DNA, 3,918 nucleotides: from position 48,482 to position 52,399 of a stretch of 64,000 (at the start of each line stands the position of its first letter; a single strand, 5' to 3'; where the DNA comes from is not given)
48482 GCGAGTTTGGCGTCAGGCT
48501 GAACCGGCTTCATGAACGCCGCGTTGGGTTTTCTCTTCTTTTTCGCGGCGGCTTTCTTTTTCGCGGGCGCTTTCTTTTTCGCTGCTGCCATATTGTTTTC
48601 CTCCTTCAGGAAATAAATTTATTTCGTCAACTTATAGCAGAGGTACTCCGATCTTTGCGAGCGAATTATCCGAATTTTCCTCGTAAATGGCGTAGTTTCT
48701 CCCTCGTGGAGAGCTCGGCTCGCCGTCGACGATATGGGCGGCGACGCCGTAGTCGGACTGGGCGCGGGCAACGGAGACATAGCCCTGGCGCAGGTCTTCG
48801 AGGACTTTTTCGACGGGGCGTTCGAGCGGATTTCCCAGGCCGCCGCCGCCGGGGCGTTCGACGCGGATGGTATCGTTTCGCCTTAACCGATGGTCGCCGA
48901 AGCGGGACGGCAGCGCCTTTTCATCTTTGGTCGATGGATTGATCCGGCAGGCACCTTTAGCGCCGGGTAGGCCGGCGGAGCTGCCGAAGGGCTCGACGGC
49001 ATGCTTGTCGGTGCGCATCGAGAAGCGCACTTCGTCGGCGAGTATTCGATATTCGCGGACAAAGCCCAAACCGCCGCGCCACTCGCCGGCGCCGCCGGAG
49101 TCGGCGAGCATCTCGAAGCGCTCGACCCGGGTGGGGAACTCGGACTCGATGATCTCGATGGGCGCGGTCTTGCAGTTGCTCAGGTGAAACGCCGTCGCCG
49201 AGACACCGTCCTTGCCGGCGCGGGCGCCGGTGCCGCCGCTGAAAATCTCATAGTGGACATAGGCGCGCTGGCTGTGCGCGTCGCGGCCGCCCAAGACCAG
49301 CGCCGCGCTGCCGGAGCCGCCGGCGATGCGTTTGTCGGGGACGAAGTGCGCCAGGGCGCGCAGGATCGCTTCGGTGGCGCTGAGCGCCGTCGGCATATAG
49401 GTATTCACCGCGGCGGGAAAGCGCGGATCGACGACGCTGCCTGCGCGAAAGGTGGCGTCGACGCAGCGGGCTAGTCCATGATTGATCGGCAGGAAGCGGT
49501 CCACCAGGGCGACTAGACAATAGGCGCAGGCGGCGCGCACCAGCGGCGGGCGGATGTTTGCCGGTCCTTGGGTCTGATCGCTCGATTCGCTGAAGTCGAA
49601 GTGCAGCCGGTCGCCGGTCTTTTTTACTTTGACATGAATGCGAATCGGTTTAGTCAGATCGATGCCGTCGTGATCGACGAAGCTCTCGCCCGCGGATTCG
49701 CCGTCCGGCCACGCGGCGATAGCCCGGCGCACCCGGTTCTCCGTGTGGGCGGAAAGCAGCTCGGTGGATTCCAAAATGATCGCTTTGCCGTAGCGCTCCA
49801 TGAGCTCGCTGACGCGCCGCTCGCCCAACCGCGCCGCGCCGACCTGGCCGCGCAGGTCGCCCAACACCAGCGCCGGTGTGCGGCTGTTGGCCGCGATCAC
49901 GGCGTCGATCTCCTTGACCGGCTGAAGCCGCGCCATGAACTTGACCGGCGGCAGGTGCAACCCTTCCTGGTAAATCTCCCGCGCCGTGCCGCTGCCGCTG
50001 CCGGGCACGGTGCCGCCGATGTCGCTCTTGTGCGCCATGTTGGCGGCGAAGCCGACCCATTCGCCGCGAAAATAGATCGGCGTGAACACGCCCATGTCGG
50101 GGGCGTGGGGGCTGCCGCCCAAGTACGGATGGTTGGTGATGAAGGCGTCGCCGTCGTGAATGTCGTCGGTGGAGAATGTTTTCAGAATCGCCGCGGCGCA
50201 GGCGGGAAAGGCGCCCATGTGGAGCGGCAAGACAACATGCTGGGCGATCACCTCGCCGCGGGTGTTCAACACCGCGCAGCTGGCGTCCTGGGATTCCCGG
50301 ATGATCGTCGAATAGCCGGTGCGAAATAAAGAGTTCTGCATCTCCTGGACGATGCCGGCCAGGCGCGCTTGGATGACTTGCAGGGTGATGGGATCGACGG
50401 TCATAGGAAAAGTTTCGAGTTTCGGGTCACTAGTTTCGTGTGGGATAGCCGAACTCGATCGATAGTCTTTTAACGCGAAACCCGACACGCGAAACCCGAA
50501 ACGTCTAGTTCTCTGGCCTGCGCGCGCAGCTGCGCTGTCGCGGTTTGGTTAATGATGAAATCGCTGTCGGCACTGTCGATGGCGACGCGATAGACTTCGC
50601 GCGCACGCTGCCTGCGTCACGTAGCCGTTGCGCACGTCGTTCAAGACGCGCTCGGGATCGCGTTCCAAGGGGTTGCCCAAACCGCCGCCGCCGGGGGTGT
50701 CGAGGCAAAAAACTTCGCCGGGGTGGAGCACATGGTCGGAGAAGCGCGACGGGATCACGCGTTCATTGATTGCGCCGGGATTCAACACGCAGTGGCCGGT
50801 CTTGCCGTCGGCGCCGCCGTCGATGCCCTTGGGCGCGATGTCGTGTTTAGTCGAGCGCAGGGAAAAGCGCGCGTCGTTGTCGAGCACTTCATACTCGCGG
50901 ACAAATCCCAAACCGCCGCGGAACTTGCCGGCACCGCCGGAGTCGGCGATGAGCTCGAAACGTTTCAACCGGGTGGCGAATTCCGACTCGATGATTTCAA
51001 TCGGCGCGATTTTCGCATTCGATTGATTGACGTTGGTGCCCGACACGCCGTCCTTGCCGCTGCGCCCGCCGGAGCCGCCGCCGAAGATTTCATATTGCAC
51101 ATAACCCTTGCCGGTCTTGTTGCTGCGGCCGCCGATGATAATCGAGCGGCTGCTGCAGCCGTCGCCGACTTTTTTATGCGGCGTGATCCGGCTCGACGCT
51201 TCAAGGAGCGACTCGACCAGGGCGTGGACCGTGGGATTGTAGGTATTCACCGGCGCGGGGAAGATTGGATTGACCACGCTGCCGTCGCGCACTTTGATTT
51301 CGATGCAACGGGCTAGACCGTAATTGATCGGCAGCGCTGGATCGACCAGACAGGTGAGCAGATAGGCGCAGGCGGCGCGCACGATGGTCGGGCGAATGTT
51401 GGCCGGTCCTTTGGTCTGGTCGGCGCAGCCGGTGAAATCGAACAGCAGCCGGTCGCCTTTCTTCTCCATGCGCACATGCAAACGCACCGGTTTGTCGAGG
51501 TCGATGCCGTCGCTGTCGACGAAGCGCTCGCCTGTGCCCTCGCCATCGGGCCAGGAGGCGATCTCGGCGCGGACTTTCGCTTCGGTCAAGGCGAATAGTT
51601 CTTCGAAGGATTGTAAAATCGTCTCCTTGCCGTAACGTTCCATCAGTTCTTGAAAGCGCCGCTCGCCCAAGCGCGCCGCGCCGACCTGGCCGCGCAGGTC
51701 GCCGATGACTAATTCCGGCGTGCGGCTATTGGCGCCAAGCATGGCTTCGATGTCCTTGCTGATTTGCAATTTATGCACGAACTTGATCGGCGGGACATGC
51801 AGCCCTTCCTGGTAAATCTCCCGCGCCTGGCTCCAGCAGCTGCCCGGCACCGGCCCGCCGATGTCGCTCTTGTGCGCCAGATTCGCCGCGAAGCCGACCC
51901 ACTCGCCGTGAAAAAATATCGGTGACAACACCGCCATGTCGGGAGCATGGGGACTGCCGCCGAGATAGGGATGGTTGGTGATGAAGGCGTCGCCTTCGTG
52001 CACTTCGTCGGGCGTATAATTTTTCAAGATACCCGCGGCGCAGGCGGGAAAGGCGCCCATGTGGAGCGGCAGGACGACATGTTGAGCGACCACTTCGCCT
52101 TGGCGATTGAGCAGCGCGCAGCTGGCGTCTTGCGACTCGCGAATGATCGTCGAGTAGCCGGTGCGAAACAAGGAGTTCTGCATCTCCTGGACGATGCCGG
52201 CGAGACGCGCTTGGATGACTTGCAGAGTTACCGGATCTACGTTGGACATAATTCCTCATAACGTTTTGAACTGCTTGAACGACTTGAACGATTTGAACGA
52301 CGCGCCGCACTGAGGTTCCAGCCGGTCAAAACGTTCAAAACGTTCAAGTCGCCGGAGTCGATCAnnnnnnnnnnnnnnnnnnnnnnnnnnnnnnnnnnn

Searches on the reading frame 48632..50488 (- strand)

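Call 9: search_protein_families(library=pfam, proteins=[window:48632-50488:-], max_evalue=0.01)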
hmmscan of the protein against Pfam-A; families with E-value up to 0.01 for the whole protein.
window:48632-50488:- (618 aa): 1 family
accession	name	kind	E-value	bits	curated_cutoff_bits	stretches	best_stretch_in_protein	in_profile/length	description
PF02538.19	Hydantoinase_B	-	1.9e-160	535.2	26.8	1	32-554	1-519/519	Hydantoinase B/oxoprolinase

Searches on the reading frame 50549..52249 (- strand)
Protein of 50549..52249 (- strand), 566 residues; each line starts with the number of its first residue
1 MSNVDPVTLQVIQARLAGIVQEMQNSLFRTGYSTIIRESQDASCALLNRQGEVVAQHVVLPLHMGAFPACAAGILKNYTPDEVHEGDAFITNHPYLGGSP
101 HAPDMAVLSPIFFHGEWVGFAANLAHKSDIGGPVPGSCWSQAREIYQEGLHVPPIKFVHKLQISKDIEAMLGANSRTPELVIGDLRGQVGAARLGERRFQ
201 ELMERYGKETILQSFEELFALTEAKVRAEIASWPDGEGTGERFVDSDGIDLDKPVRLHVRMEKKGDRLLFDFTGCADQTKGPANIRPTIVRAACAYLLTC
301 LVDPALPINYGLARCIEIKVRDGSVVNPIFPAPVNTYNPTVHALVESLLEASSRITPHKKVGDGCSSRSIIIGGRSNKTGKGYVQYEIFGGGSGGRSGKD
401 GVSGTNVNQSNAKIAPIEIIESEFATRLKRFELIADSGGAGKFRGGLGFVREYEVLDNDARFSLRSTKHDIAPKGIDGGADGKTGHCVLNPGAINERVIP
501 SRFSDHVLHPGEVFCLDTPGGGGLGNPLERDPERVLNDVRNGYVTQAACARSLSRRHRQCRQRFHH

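Call 9: search_protein_families(library=pfam, proteins=[window:50549-52249:-], max_evalue=0.01)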
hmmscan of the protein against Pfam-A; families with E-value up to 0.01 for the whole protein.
window:50549-52249:- (566 aa): 1 family
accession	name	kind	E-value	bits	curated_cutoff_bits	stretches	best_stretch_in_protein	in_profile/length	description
PF02538.19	Hydantoinase_B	-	1.6e-161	538.8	26.8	1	5-527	1-519/519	Hydantoinase B/oxoprolinase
